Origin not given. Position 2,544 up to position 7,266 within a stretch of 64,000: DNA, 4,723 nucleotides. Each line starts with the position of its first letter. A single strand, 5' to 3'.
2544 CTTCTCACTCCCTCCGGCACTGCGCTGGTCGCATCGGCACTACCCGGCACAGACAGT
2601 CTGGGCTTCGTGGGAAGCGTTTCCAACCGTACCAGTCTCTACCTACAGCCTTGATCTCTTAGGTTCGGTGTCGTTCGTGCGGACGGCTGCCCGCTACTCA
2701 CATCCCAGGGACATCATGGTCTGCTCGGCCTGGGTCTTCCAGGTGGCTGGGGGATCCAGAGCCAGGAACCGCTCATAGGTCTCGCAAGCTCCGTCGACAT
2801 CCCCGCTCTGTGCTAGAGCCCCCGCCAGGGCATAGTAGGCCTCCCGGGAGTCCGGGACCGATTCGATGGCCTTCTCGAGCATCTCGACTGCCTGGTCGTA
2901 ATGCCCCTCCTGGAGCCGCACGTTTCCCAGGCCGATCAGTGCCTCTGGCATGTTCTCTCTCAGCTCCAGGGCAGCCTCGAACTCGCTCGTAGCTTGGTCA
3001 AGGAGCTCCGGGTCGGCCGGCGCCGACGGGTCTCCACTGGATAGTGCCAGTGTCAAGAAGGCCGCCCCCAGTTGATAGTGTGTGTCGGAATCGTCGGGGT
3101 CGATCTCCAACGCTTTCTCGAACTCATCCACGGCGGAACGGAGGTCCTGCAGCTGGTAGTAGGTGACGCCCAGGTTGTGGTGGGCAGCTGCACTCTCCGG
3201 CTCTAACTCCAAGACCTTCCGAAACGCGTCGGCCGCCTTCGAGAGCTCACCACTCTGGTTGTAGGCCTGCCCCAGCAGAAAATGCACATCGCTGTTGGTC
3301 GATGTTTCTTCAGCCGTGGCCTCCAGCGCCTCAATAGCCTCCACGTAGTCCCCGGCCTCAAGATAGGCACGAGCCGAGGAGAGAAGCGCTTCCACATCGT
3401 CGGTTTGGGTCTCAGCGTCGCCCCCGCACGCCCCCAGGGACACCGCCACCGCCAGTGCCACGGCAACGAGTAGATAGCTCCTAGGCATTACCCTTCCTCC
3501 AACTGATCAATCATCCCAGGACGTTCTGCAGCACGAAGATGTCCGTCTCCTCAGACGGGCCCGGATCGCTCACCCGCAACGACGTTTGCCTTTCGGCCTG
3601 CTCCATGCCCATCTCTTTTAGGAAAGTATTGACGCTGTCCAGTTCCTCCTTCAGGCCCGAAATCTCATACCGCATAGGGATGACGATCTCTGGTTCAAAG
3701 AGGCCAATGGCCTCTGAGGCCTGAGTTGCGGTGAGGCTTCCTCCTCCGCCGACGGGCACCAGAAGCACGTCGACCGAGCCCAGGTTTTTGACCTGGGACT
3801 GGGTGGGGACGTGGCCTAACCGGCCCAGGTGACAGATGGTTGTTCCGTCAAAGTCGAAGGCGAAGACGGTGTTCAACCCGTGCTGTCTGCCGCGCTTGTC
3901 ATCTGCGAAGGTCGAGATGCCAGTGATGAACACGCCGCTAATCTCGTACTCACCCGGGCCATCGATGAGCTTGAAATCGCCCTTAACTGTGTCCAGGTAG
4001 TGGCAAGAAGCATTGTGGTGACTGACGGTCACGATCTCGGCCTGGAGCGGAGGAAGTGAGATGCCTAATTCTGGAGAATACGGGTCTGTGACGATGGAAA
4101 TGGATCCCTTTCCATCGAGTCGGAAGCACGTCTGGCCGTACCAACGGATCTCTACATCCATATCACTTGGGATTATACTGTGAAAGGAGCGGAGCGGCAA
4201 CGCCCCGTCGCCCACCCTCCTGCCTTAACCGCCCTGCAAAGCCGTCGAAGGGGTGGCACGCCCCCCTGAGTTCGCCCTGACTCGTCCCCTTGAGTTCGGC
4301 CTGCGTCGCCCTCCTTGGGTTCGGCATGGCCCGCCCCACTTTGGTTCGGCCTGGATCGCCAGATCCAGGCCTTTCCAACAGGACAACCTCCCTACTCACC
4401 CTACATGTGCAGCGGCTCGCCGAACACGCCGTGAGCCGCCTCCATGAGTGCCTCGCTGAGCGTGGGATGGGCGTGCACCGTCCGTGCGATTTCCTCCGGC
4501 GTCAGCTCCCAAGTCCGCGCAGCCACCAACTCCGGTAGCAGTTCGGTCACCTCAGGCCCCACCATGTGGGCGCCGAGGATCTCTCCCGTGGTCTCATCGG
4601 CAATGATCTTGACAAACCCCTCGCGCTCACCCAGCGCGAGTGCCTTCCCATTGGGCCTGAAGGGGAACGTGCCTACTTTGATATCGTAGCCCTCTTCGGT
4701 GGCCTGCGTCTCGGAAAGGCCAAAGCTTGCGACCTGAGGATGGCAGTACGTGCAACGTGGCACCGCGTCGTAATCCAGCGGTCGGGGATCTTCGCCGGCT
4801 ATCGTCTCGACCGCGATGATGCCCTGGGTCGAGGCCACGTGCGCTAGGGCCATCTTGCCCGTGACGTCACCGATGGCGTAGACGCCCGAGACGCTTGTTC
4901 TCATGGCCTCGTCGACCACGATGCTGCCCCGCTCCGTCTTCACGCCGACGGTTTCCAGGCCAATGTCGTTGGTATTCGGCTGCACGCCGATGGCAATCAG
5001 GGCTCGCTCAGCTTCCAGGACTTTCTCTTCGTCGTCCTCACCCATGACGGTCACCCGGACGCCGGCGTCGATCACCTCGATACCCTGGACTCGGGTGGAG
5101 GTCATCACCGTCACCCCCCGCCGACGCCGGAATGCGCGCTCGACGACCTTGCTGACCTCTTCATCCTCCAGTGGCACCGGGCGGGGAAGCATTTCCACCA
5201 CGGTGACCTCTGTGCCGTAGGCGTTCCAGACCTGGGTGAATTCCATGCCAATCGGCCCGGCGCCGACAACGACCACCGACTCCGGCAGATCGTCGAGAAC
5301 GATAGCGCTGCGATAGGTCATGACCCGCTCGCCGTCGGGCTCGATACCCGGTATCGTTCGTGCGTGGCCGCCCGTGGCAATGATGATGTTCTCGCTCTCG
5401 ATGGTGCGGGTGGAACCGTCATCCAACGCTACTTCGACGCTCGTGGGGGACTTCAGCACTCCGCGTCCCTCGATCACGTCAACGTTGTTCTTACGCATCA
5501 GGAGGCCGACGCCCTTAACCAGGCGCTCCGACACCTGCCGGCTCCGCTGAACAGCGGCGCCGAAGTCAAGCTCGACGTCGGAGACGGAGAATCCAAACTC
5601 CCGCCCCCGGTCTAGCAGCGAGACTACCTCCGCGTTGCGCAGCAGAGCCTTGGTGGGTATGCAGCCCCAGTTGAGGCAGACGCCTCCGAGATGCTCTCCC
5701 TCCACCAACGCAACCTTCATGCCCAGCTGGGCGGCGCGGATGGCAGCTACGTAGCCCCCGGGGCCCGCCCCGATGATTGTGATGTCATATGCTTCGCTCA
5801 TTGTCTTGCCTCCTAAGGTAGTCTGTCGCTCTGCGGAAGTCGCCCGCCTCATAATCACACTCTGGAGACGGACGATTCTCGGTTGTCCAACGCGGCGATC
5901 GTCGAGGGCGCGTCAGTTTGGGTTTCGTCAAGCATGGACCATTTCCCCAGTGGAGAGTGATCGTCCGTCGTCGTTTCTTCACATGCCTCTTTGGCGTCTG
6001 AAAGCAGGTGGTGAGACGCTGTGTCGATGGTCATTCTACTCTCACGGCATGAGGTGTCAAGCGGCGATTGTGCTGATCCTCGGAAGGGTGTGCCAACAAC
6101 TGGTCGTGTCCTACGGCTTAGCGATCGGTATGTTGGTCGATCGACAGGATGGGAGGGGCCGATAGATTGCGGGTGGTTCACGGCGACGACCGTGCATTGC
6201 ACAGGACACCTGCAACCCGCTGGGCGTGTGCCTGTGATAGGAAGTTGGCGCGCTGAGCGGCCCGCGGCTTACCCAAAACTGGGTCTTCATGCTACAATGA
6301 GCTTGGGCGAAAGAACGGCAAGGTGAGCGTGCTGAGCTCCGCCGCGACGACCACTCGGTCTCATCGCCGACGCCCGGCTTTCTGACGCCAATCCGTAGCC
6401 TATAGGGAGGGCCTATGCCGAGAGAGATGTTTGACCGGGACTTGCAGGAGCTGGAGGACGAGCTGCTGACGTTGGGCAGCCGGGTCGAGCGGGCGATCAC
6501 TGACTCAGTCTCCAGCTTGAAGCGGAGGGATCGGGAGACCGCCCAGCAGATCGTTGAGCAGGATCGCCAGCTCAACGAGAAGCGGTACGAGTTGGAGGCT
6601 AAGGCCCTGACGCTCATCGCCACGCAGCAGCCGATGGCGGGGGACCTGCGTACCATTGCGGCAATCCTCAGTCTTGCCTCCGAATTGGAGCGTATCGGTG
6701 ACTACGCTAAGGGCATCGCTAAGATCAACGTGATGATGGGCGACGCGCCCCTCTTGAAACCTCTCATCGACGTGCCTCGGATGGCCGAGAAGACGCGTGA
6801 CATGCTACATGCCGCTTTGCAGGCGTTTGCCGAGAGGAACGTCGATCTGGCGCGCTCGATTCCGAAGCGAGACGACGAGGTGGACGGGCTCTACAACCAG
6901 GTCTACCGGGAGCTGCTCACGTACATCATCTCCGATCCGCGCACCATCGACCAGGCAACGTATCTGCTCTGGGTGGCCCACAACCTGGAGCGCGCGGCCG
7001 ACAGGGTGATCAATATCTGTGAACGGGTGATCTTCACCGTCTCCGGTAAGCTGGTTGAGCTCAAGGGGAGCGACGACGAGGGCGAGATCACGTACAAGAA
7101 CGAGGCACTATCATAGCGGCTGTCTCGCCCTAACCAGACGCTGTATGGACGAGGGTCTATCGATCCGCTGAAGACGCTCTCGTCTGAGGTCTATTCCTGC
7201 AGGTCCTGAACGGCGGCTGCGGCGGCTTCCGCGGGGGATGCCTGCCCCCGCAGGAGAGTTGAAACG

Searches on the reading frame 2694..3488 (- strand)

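Call 17: search_protein_families(library=pfam, proteins=[window:2694-3488:-], max_evalue=0.001)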
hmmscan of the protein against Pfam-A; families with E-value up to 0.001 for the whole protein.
window:2694-3488:- (264 aa): 38 families (the best 25 are shown)
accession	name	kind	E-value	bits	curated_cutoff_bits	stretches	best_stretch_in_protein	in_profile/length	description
PF13414.12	TPR_11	-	8.8e-36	121.8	26.8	4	73-113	1-41/42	TPR repeat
PF07719.23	TPR_2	-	1.4e-35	118.9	27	4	100-133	1-34/34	Tetratricopeptide repeat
PF00515.34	TPR_1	-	7.8e-32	108.2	27.8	3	100-133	1-34/34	Tetratricopeptide repeat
PF14559.12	TPR_19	-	7.9e-32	109.9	25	5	192-248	2-59/68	Tetratricopeptide repeat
PF13181.12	TPR_8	-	9e-31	103.8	25.7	2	101-133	2-34/34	Tetratricopeptide repeat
PF13432.12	TPR_16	-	3.3e-30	104.6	32.7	3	187-248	3-64/65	Tetratricopeptide repeat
PF13428.12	TPR_14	-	3.7e-27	92.5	23.5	3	181-222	1-42/44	Tetratricopeptide repeat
PF13431.12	TPR_17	-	7e-27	91.9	24.4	2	123-145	2-24/34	Tetratricopeptide repeat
PF13174.12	TPR_6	-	3e-23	81.2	26.3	0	182-214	1-33/33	Tetratricopeptide repeat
PF13176.12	TPR_7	-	2.3e-22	77.5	27.9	0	183-213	1-31/36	Tetratricopeptide repeat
PF13424.12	TPR_12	-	8.6e-18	64.8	30.1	3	97-130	42-75/77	Tetratricopeptide repeat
PF12895.13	ANAPC3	-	2.4e-16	60.2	27.2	2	27-91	18-81/82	Anaphase-promoting complex, cyclosome, subunit 3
PF23914.1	TPR_CcmH_CycH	-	9.8e-16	58.4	42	2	82-143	32-93/158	Cytochrome c-type biogenesis protein H TPR domain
PF13371.12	TPR_9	-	9.9e-16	58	35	2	73-136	2-65/73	Tetratricopeptide repeat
PF07721.20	TPR_4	-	1.4e-12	47.3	27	0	181-205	1-25/26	Tetratricopeptide repeat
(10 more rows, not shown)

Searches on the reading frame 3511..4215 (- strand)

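Call 17: search_protein_families(library=pfam, proteins=[window:3511-4215:-], max_evalue=0.001)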
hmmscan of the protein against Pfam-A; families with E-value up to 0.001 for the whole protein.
window:3511-4215:- (234 aa): 2 families
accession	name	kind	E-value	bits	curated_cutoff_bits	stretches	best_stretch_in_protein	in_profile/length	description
PF13483.12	Lactamase_B_3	-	6.6e-42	143.6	24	1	22-181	1-159/160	Beta-lactamase superfamily domain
PF12706.13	Lactamase_B_2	-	0.00078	19.5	27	1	94-181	102-198/200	Beta-lactamase superfamily domain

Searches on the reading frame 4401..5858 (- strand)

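Call 17: search_protein_families(library=pfam, proteins=[window:4401-5858:-], max_evalue=0.001)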
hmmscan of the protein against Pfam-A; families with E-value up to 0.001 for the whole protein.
window:4401-5858:- (485 aa): 14 families
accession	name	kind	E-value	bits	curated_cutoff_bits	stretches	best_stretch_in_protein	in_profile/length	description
PF07992.20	Pyr_redox_2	-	9.4e-72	242.3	26.1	1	24-346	1-291/291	Pyridine nucleotide-disulphide oxidoreductase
PF02852.28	Pyr_redox_dim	-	9.6e-40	135.7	25.3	1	366-475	1-110/110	Pyridine nucleotide-disulphide oxidoreductase, dimerisation domain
PF00070.33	Pyr_redox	-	3e-22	79.3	22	1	194-271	1-79/82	Pyridine nucleotide-disulphide oxidoreductase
PF13738.12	Pyr_redox_3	-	1.2e-13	51.4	30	1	28-330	2-305/305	Pyridine nucleotide-disulphide oxidoreductase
PF01134.28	GIDA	-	3e-09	36.9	22.1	1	25-167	1-153/391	Glucose inhibited division protein A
PF03486.20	HI0933_like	-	7.2e-09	35.9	50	0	25-55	2-32/244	HI0933-like protein Rossmann domain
PF13450.12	NAD_binding_8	-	1.1e-08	35.6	21.9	1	28-62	1-36/68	NAD(P)-binding Rossmann-like domain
PF12831.13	FAD_oxidored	-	3.3e-07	30.4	27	1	25-61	1-38/416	FAD dependent oxidoreductase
PF01266.30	DAO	-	9.8e-06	25.8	27.9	0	25-58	1-35/353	FAD dependent oxidoreductase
PF01494.25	FAD_binding_3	-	1.3e-05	25.1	22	0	194-228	3-37/349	FAD binding domain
PF00890.30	FAD_binding_2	-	3.3e-05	23.7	20.4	1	25-63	1-39/414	FAD binding domain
PF02826.25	2-Hacid_dh_C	-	4.9e-05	23.2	25.1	0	194-245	38-91/178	D-isomer specific 2-hydroxyacid dehydrogenase, NAD binding domain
PF01946.23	Thi4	-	0.00072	19.3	26.2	0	24-82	18-77/235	Thi4 family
PF01262.27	AlaDh_PNT_C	-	0.00093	19.1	23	0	12-53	17-58/214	Alanine dehydrogenase/PNT, C-terminal domain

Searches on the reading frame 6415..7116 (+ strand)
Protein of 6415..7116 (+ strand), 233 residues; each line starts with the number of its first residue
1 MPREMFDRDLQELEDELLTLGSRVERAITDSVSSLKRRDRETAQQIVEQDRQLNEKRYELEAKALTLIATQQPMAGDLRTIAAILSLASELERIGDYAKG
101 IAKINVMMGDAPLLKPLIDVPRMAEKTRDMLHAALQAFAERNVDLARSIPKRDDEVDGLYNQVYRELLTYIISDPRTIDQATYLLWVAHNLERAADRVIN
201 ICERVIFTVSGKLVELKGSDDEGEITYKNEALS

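Call 17: search_protein_families(library=pfam, proteins=[window:6415-7116:+], max_evalue=0.001)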
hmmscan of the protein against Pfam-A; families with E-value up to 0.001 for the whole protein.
window:6415-7116:+ (233 aa): 1 family
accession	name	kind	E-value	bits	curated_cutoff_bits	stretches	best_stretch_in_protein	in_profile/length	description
PF01895.24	PhoU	-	3.6e-45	152.7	23.5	2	18-103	2-87/89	PhoU domain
